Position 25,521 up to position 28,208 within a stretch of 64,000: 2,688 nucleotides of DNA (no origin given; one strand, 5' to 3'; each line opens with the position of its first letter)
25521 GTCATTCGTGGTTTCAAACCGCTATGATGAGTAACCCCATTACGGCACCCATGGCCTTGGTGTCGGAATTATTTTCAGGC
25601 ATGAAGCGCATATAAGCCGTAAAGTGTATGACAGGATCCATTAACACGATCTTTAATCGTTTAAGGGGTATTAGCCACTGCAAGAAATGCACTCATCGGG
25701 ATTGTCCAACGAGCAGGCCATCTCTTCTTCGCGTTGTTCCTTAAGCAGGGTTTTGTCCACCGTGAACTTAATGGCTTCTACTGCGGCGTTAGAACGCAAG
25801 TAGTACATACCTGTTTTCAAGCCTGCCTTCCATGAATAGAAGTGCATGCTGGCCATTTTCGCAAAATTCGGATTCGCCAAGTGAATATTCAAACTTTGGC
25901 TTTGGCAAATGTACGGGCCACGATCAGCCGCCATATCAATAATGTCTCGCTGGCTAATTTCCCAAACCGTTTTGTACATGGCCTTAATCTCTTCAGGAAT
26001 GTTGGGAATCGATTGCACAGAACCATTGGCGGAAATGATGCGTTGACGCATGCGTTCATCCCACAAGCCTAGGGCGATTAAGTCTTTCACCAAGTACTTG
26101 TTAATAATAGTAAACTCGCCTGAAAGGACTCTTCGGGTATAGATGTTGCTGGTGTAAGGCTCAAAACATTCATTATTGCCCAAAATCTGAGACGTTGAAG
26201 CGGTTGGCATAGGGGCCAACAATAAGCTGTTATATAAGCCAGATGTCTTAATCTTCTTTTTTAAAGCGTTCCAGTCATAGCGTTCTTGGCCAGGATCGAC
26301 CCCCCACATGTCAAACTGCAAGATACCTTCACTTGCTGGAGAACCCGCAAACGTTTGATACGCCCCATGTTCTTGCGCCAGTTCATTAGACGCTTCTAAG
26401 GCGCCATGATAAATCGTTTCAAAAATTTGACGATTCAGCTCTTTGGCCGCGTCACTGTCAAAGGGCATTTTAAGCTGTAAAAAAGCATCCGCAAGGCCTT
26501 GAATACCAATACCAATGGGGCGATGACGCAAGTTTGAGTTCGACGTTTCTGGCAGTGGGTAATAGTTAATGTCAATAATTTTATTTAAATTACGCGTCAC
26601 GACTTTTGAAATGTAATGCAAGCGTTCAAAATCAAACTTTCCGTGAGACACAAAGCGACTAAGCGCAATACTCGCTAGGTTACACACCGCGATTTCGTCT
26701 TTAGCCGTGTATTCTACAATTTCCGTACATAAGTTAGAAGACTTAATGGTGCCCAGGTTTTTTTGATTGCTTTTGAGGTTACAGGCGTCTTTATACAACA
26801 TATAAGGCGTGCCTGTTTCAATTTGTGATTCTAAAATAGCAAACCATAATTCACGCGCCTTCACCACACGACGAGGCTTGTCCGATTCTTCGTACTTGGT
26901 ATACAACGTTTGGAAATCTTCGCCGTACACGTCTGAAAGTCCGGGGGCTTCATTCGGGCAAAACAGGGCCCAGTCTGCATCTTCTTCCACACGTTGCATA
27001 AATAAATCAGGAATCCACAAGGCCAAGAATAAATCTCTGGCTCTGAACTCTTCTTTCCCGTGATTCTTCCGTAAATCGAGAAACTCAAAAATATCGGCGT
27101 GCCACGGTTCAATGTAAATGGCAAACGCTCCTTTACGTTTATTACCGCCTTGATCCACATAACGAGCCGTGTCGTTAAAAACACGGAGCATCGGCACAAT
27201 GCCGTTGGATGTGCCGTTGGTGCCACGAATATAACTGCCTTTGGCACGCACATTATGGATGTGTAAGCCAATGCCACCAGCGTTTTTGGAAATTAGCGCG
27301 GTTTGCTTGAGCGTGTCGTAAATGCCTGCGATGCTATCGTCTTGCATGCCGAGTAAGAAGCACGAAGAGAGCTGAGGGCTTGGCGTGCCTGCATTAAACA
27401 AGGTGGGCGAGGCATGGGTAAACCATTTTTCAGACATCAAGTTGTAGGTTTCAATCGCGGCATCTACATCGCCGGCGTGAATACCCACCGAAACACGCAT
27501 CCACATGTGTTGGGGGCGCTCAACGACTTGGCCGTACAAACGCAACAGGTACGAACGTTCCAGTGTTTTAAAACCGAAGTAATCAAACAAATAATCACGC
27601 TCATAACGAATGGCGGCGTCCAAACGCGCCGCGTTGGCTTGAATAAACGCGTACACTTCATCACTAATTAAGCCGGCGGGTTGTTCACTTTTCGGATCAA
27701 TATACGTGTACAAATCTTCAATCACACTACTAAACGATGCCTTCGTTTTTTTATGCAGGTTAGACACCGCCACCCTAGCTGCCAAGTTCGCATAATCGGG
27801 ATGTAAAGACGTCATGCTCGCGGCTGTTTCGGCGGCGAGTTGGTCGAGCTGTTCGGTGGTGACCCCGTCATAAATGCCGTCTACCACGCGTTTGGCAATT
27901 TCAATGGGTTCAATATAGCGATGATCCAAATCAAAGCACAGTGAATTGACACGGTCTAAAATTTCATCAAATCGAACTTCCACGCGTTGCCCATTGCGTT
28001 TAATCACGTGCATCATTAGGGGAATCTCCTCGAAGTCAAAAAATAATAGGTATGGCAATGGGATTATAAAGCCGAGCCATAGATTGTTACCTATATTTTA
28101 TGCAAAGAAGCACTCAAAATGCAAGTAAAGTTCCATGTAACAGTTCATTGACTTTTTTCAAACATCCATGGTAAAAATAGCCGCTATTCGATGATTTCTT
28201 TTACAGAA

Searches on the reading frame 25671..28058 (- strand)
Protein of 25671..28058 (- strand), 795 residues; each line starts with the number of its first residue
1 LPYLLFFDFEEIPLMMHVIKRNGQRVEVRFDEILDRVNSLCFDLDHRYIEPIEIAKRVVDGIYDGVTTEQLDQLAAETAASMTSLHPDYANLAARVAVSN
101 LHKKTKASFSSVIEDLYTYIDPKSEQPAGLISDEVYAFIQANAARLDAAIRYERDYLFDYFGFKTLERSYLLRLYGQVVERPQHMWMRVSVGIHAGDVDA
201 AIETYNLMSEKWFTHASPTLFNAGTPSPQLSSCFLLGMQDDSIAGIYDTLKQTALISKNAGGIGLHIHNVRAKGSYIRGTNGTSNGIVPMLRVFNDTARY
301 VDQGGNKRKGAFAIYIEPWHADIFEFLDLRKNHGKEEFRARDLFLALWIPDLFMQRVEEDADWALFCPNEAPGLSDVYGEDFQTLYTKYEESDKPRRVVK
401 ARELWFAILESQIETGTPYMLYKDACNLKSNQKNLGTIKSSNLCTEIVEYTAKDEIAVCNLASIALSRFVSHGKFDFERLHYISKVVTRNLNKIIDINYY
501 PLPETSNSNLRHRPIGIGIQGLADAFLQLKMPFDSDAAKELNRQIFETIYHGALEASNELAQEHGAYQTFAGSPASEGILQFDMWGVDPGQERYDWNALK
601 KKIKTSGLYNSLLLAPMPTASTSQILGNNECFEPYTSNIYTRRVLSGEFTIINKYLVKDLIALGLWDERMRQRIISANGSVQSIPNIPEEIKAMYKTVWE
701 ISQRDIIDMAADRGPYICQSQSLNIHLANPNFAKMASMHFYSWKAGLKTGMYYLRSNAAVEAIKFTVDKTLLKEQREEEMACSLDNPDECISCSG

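Call 56: search_protein_families(library=pfam, proteins=[window:25671-28058:-], max_evalue=0.00001)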
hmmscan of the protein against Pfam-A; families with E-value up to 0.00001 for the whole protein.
window:25671-28058:- (795 aa): 3 families
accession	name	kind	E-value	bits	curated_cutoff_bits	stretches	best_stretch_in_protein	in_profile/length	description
PF02867.20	Ribonuc_red_lgC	-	4.6e-221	735.4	23.9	1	231-753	1-523/523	Ribonucleotide reductase, barrel domain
PF00317.26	Ribonuc_red_lgN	-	9.5e-25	86.9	28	1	157-227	2-76/77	Ribonucleotide reductase, all-alpha domain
PF03477.21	ATP-cone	-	9.3e-12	45.8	25.8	1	16-104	1-88/88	ATP cone domain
